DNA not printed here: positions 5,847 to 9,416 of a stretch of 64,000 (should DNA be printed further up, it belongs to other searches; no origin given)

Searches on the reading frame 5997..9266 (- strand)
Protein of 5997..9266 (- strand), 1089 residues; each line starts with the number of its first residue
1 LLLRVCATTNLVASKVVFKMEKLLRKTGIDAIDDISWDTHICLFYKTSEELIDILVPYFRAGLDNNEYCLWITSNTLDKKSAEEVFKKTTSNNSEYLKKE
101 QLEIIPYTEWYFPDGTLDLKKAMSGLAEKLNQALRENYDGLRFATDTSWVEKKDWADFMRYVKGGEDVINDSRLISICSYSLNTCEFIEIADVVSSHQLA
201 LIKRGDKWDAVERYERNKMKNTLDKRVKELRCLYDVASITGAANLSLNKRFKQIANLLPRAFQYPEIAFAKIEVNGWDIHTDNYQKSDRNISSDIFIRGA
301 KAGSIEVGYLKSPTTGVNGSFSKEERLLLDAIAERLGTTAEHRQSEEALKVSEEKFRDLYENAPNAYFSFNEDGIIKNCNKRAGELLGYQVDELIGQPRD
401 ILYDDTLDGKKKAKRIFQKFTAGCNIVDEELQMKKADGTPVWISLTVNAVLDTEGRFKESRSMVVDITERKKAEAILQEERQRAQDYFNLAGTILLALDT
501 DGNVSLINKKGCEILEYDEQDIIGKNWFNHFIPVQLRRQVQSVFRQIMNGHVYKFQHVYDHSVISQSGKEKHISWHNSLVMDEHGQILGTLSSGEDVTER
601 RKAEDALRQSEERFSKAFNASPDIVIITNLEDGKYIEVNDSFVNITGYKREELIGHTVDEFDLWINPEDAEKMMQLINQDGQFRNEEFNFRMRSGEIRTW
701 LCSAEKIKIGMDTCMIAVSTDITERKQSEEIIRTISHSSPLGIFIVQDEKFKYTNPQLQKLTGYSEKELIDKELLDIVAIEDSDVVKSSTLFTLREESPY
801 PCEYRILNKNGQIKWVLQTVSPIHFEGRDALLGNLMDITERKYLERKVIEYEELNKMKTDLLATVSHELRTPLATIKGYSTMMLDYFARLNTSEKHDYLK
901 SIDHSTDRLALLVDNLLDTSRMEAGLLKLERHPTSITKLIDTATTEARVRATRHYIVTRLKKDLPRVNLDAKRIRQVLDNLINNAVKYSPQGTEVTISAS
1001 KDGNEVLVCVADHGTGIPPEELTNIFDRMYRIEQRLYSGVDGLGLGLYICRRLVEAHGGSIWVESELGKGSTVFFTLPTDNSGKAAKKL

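Call 35: search_protein_families(library=pfam, proteins=[window:5997-9266:-], max_evalue=0.00001)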
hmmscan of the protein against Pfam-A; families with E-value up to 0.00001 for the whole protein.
window:5997-9266:- (1089 aa): 9 families
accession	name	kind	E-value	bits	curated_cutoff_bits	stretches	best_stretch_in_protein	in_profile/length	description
PF13426.13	PAS_9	-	2.4e-46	156.7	27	4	364-469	1-103/103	PAS domain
PF00989.32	PAS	-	4e-46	156.1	22.6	4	355-458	2-104/113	PAS fold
PF14417.12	MEDS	-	2.6e-39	135.1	29.8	1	39-198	1-161/161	MEDS: MEthanogen/methylotroph, DcmR Sensory domain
PF08447.18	PAS_3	-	3.5e-37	127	25.6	2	753-825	3-77/89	PAS fold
PF08448.16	PAS_4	-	8.2e-37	126.2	23.1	3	494-601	7-109/110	PAS fold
PF02518.31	HATPase_c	-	1.8e-31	109.3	26.4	1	970-1080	2-110/111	Histidine kinase-, DNA gyrase B-, and HSP90-like ATPase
PF13188.13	PAS_8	-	3.5e-28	97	21.8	2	612-668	1-56/65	PAS domain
PF00512.31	HisKA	-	9.5e-19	67.7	26.9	1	857-925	1-66/66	His Kinase A (phospho-acceptor) domain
PF24820.1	Diguanyl_cycl_sensor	-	3.3e-12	46.8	28.1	0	496-566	10-81/109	Diguanylate cyclase-like sensor domain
